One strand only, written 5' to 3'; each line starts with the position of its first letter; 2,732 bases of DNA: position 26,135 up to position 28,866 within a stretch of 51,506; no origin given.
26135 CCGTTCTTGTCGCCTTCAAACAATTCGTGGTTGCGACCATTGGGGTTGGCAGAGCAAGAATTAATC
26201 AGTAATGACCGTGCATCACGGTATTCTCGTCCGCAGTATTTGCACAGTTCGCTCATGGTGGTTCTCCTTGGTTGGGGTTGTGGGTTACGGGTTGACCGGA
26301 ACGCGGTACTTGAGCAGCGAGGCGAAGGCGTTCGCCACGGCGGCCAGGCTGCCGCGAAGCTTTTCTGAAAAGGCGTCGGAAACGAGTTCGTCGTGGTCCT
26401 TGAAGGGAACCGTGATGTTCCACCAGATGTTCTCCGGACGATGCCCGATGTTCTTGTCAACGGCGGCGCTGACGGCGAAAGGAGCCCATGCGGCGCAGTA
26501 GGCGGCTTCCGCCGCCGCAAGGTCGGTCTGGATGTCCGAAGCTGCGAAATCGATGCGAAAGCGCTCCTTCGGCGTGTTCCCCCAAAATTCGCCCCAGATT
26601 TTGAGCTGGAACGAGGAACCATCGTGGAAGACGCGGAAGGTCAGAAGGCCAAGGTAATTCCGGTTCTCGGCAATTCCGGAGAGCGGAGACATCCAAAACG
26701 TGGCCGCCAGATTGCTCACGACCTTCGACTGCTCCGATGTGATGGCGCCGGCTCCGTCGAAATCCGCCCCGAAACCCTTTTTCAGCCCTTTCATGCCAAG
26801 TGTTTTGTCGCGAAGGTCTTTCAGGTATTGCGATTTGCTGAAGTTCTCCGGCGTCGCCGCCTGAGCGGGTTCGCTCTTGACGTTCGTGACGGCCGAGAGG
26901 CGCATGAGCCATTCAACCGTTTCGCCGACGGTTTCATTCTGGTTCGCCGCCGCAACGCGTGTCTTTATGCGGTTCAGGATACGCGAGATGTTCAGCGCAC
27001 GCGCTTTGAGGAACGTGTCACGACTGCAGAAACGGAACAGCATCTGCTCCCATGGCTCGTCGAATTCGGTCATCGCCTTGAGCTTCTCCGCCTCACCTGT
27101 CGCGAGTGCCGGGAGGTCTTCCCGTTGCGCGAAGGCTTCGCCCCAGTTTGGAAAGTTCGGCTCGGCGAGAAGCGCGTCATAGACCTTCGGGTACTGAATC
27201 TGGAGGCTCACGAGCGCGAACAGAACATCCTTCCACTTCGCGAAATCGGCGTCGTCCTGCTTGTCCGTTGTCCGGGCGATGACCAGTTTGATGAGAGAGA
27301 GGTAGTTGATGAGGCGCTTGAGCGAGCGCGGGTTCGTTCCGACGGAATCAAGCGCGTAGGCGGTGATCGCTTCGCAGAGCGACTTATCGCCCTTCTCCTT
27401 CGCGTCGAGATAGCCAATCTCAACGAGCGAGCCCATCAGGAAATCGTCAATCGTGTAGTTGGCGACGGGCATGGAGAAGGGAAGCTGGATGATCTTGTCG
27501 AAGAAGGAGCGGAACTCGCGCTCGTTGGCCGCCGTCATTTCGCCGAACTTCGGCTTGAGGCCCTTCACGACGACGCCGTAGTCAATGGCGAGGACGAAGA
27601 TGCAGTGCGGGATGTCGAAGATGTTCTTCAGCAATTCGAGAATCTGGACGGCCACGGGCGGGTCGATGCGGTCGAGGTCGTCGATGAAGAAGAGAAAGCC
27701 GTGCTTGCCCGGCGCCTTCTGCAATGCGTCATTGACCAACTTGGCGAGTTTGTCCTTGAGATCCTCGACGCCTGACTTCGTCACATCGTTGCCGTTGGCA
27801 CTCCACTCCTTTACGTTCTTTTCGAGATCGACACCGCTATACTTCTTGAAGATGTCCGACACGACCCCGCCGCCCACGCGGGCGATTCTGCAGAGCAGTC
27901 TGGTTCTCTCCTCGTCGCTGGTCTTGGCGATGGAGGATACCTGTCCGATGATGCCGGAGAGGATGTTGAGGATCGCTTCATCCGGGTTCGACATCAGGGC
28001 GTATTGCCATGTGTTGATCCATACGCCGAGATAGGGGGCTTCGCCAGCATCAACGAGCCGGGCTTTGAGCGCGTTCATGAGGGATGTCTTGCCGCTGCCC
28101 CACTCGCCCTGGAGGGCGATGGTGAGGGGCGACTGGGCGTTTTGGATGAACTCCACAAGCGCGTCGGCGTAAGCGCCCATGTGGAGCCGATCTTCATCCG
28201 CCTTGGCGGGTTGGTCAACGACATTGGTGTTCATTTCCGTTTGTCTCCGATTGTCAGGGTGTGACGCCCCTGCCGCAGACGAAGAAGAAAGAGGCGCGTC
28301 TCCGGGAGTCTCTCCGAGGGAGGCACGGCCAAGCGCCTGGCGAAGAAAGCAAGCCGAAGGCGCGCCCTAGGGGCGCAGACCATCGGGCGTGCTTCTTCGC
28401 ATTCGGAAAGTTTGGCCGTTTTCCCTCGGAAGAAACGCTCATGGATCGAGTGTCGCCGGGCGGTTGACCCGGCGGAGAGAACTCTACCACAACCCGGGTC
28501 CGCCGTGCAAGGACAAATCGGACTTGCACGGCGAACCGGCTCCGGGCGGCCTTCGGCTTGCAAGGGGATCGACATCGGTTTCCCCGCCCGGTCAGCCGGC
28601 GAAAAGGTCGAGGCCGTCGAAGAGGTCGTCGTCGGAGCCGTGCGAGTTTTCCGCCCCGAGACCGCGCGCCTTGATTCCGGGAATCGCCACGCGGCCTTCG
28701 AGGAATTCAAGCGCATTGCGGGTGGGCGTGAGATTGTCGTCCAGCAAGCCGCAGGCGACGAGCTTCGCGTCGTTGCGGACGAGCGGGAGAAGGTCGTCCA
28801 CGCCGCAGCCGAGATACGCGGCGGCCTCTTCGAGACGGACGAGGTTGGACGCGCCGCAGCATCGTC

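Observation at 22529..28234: Operon-like five-gene block (KAP NTPase, triple zinc-ribbon protein, N-extended GmrSD-like nuclease, DEDDh exonuclease, macrodomain) abutting McrBC: candidate undescribed defence system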

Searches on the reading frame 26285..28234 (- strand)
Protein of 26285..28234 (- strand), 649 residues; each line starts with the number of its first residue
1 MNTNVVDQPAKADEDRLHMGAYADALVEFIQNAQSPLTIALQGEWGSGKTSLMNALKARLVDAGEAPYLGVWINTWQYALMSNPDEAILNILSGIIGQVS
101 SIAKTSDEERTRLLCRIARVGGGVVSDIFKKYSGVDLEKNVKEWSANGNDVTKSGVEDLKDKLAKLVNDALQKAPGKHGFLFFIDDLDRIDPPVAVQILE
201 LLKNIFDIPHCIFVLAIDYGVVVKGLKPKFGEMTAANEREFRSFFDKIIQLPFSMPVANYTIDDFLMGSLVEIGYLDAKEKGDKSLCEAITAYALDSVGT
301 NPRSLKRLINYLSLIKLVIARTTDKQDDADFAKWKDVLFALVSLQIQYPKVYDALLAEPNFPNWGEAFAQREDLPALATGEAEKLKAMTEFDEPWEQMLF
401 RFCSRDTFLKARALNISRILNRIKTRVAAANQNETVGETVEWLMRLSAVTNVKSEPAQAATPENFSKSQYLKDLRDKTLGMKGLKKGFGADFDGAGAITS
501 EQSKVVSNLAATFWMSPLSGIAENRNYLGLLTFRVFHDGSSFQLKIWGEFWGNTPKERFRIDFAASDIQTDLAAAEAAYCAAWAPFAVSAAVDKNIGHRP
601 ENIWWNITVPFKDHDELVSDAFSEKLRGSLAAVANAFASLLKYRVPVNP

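Call 4: search_protein_families(library=pfam, proteins=[window:26285-28234:-], max_evalue=0.01)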
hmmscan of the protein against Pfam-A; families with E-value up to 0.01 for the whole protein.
window:26285-28234:- (649 aa): 3 families
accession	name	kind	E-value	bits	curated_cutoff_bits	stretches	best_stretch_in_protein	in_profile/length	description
PF07693.20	KAP_NTPase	-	8.9e-37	127.3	20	1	21-316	3-290/293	KAP family P-loop domain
PF13191.12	AAA_16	-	8.5e-09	36.6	32.6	1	33-202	21-156/167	AAA ATPase domain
PF13401.12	AAA_22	-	0.0052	17.5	27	0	38-208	7-110/130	AAA domain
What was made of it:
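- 26285..28234 (-): Soluble KAP-family P-loop NTPase (649 aa). The NTPase domain covers residues 21-316. A 330-residue C-terminal region is conserved within the subfamily and has no known relative. It is the conserved first gene of the recurrent neighbourhood. Pfam KAP_NTPase 8.9e-37 (call 4).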

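Call 5: search_protein_families(library=padloc, proteins=[window:26285-28234:-], max_evalue=0.01)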
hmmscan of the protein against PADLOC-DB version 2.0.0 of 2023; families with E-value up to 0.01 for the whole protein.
window:26285-28234:- (649 aa): 9 families
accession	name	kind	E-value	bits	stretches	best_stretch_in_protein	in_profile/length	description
PDLC04959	PDC-S20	-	5.8e-31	106.5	1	13-357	17-358/464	-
PDLC02361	PifA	-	1.8e-29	100.9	1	11-315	13-316/720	PifA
PDLC04958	PDC-S20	-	6.3e-25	86.4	1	16-325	5-321/458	-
PDLC02209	QatA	-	1.2e-20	71.7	2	14-141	10-141/646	-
PDLC04957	PDC-S20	-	5.4e-18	63.7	1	25-249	19-253/446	-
PDLC04956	PDC-S20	-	1.5e-14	52.3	1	35-257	34-254/450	-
PDLC02210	QatA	-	4.5e-14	49.9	2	179-258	204-280/593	-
PDLC03839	LeoA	-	0.0031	14.6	0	14-58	37-79/559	-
PDLC02741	PbeC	-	0.0062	13.1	0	23-74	16-66/644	PbeC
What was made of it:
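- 26285..28234 (-): PADLOC PDC-S20 5.8e-31, PifA 1.8e-29 and QatA 1.2e-20, all over the N-terminal half only (call 5).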

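Call 54: find_homologous_proteins(query=window:26285-28234:-, max_evalue=1e-20)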
Query window:26285-28234:- (649 aa): 4645 proteins with E <= 1e-20 among 8000 candidates; the best 120 are listed.
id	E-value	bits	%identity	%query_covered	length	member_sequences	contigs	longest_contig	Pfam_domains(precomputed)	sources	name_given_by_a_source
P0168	0.0e+0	1468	100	100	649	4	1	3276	PF07693.21,PF13191.13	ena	-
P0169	0.0e+0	1186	81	100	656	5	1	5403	PF07693.21,PF13191.13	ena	-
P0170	0.0e+0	1052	72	100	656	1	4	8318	PF07693.21,PF13191.13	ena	-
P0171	0.0e+0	1046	72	100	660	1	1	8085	PF07693.21,PF13191.13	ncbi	-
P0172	0.0e+0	1038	72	100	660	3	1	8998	PF07693.21,PF13191.13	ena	-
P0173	0.0e+0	1023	70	100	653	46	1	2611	PF07693.21,PF13191.13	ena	-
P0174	0.0e+0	1018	71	100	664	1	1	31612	PF07693.21,PF13191.13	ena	-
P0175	0.0e+0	1017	71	100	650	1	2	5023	PF07693.21,PF13191.13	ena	-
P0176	0.0e+0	1016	71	100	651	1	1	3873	PF07693.21,PF13191.13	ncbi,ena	-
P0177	0.0e+0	1015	70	100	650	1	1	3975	PF07693.21,PF13191.13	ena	-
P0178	0.0e+0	1014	72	100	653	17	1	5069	PF07693.21,PF13191.13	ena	-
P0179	0.0e+0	1013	71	100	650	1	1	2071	PF07693.21,PF13191.13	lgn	-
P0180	0.0e+0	1013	70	100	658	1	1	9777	PF07693.21,PF13191.13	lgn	-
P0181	0.0e+0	1011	70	100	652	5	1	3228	PF07693.21,PF13191.13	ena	-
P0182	0.0e+0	1010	71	100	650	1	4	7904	PF07693.21,PF13191.13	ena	-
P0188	5.0e-297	1004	70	100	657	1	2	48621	PF07693.21,PF13191.13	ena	-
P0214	4.2e-280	948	66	99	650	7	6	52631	PF07693.21,PF13191.13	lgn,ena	-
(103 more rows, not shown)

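Call 56: find_encoding_contigs(protein=P0214, flank=7000, max_places=6)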
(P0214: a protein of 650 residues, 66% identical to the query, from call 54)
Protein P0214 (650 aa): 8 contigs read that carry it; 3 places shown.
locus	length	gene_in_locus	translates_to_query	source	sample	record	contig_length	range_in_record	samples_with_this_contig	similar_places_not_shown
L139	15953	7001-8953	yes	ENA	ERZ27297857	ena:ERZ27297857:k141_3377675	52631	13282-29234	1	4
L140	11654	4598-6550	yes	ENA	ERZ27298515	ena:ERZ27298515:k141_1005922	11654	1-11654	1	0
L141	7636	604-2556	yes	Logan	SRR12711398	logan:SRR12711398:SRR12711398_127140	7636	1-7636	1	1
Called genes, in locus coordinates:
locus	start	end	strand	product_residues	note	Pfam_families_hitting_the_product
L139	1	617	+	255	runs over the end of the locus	PF05635:23S_rRNA_IVP (weak)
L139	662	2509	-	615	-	PF00069:Pkinase, PF07714:PK_Tyr_Ser-Thr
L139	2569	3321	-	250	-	PF05635:23S_rRNA_IVP (weak), PF01396:Zn_ribbon_Top1 (faint)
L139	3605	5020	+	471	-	PF13191:AAA_16 (faint), PF13173:AAA_14, PF13635:DUF4143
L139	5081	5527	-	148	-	PF00498:FHA (weak)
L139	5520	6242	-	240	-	PF04542:Sigma70_r2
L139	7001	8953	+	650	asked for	PF07693:KAP_NTPase, PF13191:AAA_16 (weak)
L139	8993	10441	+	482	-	PF03235:GmrSD_N, PF25202:DUF7834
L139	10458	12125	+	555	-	PF03235:GmrSD_N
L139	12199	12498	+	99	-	-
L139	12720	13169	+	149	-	-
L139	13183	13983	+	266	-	-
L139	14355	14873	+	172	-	PF03733:YccF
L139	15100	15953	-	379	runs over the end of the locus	PF00534:Glycos_transf_1, PF13692:Glyco_trans_1_4, PF13524:Glyco_trans_1_2 (weak)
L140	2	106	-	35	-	?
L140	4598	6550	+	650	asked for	PF07693:KAP_NTPase, PF13191:AAA_16 (weak)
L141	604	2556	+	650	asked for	PF07693:KAP_NTPase, PF13191:AAA_16 (weak)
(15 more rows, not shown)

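Call 57: find_encoding_contigs(protein=P0188, flank=7000, max_places=4)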
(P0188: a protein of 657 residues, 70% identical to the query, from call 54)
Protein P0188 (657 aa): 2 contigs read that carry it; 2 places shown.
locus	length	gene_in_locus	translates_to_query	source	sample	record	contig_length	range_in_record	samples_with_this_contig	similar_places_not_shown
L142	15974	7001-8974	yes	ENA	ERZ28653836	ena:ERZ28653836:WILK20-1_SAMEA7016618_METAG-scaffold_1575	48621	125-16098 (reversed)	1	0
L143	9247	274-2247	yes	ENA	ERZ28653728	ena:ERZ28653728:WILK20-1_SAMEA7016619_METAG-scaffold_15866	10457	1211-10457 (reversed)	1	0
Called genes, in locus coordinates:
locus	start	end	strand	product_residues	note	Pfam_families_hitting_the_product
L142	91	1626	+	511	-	PF00158:Sigma54_activat, PF13191:AAA_16 (faint), PF14532:Sigma54_activ_2, PF00004:AAA (weak), PF07724:AAA_2 (weak), PF07728:AAA_5, PF25601:AAA_lid_14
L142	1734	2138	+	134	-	PF13366:PDDEXK_3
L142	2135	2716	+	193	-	PF01661:Macro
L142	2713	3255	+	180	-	PF13091:PLDc_2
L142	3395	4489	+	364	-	PF01580:FtsK_SpoIIIE, PF01935:DUF87 (weak)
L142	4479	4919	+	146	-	-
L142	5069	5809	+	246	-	-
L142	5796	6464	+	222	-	-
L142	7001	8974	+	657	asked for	PF07693:KAP_NTPase, PF13191:AAA_16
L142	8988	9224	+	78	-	-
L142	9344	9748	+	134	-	-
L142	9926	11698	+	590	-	PF03235:GmrSD_N, PF07510:GmrSD_C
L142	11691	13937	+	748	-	PF03235:GmrSD_N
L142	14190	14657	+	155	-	-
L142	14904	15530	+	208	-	PF03235:GmrSD_N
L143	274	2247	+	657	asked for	PF07693:KAP_NTPase, PF13191:AAA_16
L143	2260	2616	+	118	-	-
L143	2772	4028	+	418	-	PF14281:PDDEXK_4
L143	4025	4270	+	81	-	PF01661:Macro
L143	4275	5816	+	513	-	PF03235:GmrSD_N, PF25202:DUF7834 (faint)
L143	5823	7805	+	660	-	PF03235:GmrSD_N, PF07510:GmrSD_C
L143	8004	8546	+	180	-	-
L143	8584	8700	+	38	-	-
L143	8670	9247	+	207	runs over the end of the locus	-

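Call 60: search_solved_structures(query=window:26285-28234:-, max_evalue=0.01)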
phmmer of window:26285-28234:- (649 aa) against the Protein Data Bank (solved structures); distinct sequences matched with E-value up to 0.01: 0.

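Call 78: find_related_loci(query=window:26285-28234:-, collection=viral_contigs, flank=8000)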
Query window:26285-28234:- (649 aa) in viral_contigs; peptide patterns used: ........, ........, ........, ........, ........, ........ (x = any residue, [..] = any of these).
2 stretches matched a pattern; 1 encode a relative of the query (tblastn E <= 1e-3); 1 distinct loci.
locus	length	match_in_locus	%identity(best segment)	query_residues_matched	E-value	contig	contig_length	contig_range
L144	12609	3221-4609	48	1-467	9e-133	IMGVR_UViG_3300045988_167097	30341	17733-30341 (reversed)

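Call 80: search_protein_families(library=pfam, proteins=[L144:3221-4975:+, L144:5013-5675:+, L144:5682-6986:+, L144:7600-8784:+, L144:8785-10518:-, L144:10522-12609:-, L144:520-1188:+, L144:1382-1900:+, L144:2519-2863:+], max_evalue=0.001)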
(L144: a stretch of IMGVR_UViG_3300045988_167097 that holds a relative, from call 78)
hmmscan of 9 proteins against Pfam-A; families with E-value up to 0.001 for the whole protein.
L144:3221-4975:+ (585 aa): 3 families
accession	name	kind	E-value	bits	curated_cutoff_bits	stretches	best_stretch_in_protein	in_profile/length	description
PF07693.20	KAP_NTPase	-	1e-32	114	20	1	22-314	3-289/293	KAP family P-loop domain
PF13191.12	AAA_16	-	1.3e-06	29.5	32.6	1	40-201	27-156/167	AAA ATPase domain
PF13401.12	AAA_22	-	0.00095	19.9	27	0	40-216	8-122/130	AAA domain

L144:5013-5675:+ (221 aa): 1 family
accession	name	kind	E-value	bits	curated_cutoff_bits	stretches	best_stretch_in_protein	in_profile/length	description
PF14689.11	SPOB_a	-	0.00032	20.7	28.1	0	74-97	27-50/62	Sensor_kinase_SpoOB-type, alpha-helical domain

L144:5682-6986:+ (435 aa): 0 families

L144:7600-8784:+ (395 aa): 2 families
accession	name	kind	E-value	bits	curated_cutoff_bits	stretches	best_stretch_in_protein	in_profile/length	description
PF00589.27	Phage_integrase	-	6.5e-11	42.7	27.1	1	217-379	7-168/172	Phage integrase family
PF13495.12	Phage_int_SAM_4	-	8.2e-05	23.4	27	1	113-188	9-81/85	Phage integrase, N-terminal SAM-like domain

L144:8785-10518:- (578 aa): 0 families

L144:10522-12609:- (696 aa): 0 families

L144:520-1188:+ (223 aa): 0 families

L144:1382-1900:+ (173 aa): 0 families

L144:2519-2863:+ (115 aa): 0 families

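Call 81: search_dna_similar(query=window:26285-28234:-, collection=plasmids, mode=protein, max_rows=15, max_evalue=1e-10)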
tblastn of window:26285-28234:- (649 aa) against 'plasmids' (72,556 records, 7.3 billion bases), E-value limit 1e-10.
Records with a match: 3; places in all: 3; records where one place covers at least 80% of the query: 0.
Best place of each record, by identity: <60% 3.
By first word of the organism name: Butyrivibrio 1; Nonomuraea 1; Streptomyces 1.
By predicted mobility (MOB-suite, as given by PLSDB): non-mobilizable 2; mobilizable 1.
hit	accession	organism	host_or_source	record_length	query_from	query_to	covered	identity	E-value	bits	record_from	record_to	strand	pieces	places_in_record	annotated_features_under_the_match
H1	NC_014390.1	Butyrivibrio proteoclasticus B316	-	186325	12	356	53%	30.8%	6e-33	143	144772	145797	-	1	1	P-loop NTPase fold protein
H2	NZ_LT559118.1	Nonomuraea gerenzanensis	-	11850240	22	352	51%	29.9%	3e-16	91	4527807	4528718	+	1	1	none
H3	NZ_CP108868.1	Streptomyces sp. NBC_00829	-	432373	7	310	47%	26.3%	1e-11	76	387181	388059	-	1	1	none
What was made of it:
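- Tried and rejected: Plasmids held only remote KAP hits at about 30% identity (call 81).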

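Call 82: search_protein_families(library=ncbifam, proteins=[window:26285-28234:-], max_evalue=0.001)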
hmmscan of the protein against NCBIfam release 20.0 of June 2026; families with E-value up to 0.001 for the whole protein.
window:26285-28234:- (649 aa): 2 families
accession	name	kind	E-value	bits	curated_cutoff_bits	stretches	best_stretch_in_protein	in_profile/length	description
NF041923.1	QatA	equivalog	8.8e-23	80.8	600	2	13-136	9-136/628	Qat anti-phage system ATPase QatA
NF047389.1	ATPase_Sll1717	subfamily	0.00066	18.9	75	0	46-190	39-197/454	P-loop ATPase, Sll1717 family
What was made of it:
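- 26285..28234 (-): It is far below NCBIfam's QatA cut-off, 80.8 against 600 bits (call 82).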

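Call 85: search_solved_structures(query=A5, max_evalue=1)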
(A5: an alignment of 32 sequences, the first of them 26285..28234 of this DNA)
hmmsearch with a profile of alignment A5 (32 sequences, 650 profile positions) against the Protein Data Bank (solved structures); distinct sequences matched with E-value up to 1: 17.
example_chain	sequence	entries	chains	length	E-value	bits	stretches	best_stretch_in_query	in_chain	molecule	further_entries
7c3k_A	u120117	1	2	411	0.001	20.6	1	33-59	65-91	Immunity-related GTPase family member b10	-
8jqy_A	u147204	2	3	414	0.0013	20.2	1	33-59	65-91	Immunity-related GTPase family member b10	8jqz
9n2t_B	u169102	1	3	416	0.0052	18.3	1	27-71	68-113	Interferon inducible GTPase 1C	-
9n2q_A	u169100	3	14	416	0.0052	18.3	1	27-71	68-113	Interferon inducible GTPase 1C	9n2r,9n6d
1tq4_A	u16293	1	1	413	0.0052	18.2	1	4-71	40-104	interferon-inducible GTPase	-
9n2s_B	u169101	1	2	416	0.021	16.2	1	27-71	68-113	Interferon inducible GTPase 1C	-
1tq6_A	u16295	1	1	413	0.027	15.9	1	13-71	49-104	interferon-inducible GTPase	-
1tqd_A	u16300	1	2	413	0.027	15.9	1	13-71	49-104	interferon-inducible GTPase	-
1tpz_A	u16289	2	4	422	0.028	15.8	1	13-71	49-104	interferon-inducible GTPase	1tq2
4lv5_B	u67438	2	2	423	0.028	15.8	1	13-71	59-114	Interferon-inducible GTPase 1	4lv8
5fph_A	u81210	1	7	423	0.028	15.8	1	13-71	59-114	INTERFERON-INDUCIBLE GTPASE 1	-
8gk7_A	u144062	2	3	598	0.22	12.9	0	17-57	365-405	Lipid A export ATP-binding/permease protein MsbA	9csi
7met_A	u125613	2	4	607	0.22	12.9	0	17-57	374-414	ATP-dependent lipid A-core flippase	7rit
7ves_A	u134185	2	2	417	0.25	12.7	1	28-69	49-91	T-cell-specific guanine nucleotide triphosphate-binding protein 2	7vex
8h4m_A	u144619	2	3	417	0.29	12.5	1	28-67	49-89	T-cell-specific guanine nucleotide triphosphate-binding protein 2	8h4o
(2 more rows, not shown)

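Call 90: search_protein_families(library=phrogs, proteins=[window:26285-28234:-, L142:8988-9224:+], max_evalue=0.001)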
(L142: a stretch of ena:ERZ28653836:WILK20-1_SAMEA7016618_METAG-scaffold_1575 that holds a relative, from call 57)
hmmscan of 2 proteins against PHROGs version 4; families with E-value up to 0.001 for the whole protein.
window:26285-28234:- (649 aa): 1 family
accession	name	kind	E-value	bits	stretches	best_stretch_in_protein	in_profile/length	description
phrog_8614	-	unknown function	3.4e-27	96.6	1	12-354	17-372/489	-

L142:8988-9224:+ (78 aa): 0 families

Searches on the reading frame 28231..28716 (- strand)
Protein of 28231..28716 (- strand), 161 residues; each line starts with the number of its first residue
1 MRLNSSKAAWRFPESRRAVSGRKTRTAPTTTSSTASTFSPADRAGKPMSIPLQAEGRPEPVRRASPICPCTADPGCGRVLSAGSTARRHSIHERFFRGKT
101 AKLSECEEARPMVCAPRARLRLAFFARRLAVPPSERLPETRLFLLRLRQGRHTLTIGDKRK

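Call 9: search_protein_families(library=pfam, proteins=[window:28231-28716:-], max_evalue=0.001)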
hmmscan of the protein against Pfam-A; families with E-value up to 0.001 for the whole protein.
window:28231-28716:- (161 aa): 0 families
